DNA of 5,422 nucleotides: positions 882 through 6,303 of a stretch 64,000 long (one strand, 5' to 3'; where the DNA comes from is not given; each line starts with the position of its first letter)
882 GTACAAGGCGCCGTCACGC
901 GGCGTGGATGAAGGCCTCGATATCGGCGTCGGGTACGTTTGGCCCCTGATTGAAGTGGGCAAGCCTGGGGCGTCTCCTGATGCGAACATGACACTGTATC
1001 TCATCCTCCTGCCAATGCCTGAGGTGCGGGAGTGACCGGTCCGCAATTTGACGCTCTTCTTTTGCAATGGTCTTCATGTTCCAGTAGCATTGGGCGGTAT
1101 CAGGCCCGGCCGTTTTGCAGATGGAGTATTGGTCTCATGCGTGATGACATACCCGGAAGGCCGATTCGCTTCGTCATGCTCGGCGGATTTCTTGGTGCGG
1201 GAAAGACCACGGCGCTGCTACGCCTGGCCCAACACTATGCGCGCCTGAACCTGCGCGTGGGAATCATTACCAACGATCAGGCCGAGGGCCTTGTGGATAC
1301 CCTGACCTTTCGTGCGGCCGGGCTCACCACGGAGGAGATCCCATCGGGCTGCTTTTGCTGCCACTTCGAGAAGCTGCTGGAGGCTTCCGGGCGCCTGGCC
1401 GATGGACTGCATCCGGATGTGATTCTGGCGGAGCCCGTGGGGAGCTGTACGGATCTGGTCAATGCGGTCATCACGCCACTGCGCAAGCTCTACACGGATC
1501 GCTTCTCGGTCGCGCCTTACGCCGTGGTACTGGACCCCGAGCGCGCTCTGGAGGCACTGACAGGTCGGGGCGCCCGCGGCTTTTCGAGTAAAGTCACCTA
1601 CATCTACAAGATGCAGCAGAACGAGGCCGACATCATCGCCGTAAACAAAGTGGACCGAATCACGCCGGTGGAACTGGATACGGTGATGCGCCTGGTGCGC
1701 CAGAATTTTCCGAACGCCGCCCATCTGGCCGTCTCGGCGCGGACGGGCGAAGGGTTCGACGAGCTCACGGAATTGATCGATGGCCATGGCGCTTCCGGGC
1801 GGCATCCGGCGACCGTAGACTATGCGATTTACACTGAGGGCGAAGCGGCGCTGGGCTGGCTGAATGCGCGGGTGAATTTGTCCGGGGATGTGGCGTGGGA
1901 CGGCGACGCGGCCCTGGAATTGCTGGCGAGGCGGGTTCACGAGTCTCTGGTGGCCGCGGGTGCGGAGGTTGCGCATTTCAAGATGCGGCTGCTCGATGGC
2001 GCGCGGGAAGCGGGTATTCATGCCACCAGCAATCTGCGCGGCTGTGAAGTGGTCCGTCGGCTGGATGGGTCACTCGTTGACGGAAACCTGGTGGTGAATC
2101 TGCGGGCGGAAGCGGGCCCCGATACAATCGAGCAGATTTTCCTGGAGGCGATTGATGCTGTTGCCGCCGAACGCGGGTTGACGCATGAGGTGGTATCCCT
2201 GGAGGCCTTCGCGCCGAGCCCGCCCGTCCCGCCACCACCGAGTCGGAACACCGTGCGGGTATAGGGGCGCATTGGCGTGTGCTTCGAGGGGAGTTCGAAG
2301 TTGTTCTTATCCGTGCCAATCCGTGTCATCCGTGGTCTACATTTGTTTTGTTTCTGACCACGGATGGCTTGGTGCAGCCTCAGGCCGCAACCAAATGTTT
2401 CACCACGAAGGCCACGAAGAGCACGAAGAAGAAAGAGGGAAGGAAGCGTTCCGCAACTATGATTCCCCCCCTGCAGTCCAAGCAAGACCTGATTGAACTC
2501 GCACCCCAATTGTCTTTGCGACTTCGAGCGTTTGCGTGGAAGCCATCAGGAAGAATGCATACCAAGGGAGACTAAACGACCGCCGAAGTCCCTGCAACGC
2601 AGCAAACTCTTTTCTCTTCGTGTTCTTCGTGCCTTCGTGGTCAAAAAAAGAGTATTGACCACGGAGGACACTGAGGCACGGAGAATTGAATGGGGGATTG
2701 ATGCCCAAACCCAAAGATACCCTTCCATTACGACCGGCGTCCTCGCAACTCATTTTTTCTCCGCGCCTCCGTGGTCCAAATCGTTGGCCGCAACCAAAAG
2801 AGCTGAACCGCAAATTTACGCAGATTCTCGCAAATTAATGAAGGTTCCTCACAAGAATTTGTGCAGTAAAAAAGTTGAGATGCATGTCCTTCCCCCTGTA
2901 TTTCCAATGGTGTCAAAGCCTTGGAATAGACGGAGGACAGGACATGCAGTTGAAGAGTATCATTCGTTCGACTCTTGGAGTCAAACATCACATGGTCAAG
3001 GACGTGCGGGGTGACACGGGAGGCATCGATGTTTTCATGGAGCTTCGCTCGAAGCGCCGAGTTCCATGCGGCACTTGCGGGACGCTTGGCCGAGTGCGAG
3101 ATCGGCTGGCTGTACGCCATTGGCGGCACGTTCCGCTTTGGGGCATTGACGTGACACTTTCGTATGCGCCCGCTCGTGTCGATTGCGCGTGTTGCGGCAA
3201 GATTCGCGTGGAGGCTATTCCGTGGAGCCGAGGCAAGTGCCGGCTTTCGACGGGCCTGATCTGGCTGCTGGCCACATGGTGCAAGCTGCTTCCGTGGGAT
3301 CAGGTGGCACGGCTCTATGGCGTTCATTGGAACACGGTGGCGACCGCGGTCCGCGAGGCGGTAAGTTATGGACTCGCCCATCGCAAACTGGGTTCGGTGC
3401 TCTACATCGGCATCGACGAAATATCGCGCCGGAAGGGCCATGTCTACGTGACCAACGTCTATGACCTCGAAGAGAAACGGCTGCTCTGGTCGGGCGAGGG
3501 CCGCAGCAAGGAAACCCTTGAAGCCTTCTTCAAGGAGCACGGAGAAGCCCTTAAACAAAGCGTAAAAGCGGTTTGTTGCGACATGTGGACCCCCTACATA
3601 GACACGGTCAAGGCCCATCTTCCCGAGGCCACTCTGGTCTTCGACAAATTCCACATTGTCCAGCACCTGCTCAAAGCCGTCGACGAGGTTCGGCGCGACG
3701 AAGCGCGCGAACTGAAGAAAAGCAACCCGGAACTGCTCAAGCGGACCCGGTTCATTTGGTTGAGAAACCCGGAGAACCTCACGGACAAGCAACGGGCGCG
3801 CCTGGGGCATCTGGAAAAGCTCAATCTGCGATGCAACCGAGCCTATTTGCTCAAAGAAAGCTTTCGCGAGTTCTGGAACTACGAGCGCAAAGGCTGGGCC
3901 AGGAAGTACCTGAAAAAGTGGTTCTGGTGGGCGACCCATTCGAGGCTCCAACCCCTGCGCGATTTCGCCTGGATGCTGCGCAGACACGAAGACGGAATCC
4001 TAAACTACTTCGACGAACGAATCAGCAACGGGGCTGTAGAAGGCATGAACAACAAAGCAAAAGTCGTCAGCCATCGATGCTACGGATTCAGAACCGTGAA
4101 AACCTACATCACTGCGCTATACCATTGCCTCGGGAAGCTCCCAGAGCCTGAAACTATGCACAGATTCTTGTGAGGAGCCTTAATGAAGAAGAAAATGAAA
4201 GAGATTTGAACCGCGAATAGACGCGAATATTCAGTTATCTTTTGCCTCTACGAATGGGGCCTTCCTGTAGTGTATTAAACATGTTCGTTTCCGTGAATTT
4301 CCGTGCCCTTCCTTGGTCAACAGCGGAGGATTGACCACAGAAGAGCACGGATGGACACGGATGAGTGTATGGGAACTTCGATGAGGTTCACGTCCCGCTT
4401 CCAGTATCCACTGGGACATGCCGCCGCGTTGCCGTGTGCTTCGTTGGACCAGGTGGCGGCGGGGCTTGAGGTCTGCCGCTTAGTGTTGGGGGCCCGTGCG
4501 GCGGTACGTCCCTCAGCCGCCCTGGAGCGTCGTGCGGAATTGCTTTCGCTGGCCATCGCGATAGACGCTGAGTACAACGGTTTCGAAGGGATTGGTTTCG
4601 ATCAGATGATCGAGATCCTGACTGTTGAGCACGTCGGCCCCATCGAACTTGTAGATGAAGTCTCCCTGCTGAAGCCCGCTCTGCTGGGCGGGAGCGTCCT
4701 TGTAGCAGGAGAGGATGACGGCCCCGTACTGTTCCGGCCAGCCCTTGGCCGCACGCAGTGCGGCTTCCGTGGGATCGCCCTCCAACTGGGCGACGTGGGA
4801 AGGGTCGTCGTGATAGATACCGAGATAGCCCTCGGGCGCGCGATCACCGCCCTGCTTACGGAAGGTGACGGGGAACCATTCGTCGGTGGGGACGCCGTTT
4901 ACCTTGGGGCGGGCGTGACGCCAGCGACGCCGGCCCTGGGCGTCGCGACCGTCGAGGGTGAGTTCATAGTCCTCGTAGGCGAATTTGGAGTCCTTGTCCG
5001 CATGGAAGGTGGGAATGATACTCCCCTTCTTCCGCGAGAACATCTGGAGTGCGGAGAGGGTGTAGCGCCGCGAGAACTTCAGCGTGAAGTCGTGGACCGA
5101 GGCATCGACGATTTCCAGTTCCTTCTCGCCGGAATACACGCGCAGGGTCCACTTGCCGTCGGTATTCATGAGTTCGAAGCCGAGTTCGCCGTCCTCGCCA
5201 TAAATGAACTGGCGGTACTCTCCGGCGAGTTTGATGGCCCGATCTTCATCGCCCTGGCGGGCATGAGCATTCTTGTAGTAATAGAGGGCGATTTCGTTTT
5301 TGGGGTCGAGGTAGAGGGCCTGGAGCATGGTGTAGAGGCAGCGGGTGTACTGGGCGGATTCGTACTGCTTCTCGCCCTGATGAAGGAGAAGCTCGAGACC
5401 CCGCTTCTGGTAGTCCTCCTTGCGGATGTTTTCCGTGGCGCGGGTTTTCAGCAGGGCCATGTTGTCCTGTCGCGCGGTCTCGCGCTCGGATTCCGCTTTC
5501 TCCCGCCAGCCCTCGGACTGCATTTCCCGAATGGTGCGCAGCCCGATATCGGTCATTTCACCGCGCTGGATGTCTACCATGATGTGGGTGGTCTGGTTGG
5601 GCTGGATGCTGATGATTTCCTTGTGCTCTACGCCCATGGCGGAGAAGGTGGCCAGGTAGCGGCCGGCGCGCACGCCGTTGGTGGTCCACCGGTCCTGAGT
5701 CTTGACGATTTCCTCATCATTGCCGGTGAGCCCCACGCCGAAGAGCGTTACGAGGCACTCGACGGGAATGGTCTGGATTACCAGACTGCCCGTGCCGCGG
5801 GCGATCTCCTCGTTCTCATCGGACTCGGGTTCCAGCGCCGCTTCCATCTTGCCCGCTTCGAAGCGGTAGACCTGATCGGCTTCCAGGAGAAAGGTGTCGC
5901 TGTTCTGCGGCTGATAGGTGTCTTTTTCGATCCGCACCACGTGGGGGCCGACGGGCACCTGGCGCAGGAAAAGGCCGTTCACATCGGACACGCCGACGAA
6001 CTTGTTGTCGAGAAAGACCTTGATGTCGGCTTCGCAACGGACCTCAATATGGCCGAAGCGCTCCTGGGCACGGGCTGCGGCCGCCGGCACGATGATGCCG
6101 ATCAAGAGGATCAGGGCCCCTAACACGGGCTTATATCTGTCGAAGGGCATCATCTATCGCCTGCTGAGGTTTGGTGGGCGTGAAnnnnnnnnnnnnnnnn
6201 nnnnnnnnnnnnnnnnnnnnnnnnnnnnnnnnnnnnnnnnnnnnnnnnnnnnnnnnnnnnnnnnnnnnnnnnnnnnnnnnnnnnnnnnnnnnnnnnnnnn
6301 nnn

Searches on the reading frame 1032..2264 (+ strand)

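Call 28: search_protein_families(library=pfam, proteins=[window:1032-2264:+], max_evalue=0.01)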
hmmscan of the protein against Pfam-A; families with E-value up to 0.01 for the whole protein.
window:1032-2264:+ (410 aa): 6 families
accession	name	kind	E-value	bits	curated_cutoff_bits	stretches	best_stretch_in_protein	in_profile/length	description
PF02492.25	cobW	-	4.9e-21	75.5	20.7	1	48-224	3-171/180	CobW/HypB/UreG, nucleotide-binding domain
PF25199.1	nSTAND_NTPase5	-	1.8e-06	28.3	34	1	40-85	36-82/145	Novel STAND NTPase 5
PF03308.22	MeaB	-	0.00093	18.7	23.1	0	199-252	173-234/273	Methylmalonyl Co-A mutase-associated GTPase MeaB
PF00448.28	SRP54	-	0.0022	18.1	22.7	1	47-83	3-39/196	SRP54-type protein, GTPase domain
PF00009.33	GTP_EFTU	-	0.0026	17.8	26.5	0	193-252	118-185/188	Elongation factor Tu GTP binding domain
PF16897.10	MMR_HSR1_Xtn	-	0.0063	16.9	35.2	0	201-249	59-100/106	C-terminal region of MMR_HSR1 domain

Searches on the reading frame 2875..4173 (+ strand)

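Call 28: search_protein_families(library=pfam, proteins=[window:2875-4173:+], max_evalue=0.01)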
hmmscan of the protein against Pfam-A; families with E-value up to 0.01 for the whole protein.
window:2875-4173:+ (432 aa): 2 families
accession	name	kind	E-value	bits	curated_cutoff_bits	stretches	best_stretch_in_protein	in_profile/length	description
PF01610.23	DDE_Tnp_ISL3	-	1.2e-87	294.2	23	1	178-414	1-239/240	Transposase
PF13542.12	HTH_Tnp_ISL3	-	0.00039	20.2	27.4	1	113-161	1-49/51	Helix-turn-helix domain of transposase family ISL3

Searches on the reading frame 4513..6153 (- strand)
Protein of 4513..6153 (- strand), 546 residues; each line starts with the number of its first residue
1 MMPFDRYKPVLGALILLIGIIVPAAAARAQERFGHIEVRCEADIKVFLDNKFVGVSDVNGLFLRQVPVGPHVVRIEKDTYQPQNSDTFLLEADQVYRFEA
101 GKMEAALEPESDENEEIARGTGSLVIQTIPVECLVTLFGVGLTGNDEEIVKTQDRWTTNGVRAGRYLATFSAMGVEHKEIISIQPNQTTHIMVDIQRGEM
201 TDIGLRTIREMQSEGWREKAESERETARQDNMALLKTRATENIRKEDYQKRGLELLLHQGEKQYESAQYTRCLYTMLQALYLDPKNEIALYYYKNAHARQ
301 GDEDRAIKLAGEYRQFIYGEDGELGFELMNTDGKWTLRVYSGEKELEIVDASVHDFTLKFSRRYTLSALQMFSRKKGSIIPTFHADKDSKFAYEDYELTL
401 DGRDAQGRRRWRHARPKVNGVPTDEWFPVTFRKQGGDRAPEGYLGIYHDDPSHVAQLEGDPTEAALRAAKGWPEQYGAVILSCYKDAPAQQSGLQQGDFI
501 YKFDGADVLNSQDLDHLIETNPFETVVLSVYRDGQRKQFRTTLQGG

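Call 28: search_protein_families(library=pfam, proteins=[window:4513-6153:-], max_evalue=0.01)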
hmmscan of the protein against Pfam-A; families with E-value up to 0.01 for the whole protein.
window:4513-6153:- (546 aa): 3 families
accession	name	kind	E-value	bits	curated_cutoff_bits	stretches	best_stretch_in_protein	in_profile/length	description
PF13180.12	PDZ_2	-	1.8e-10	41.4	27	1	475-543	11-80/80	PDZ domain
PF13620.12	CarboxypepD_reg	-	3.6e-06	27.7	32.3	0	54-97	32-76/82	Carboxypeptidase regulatory-like domain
PF17820.7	PDZ_6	-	6.1e-05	23.1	27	1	480-531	2-53/54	PDZ domain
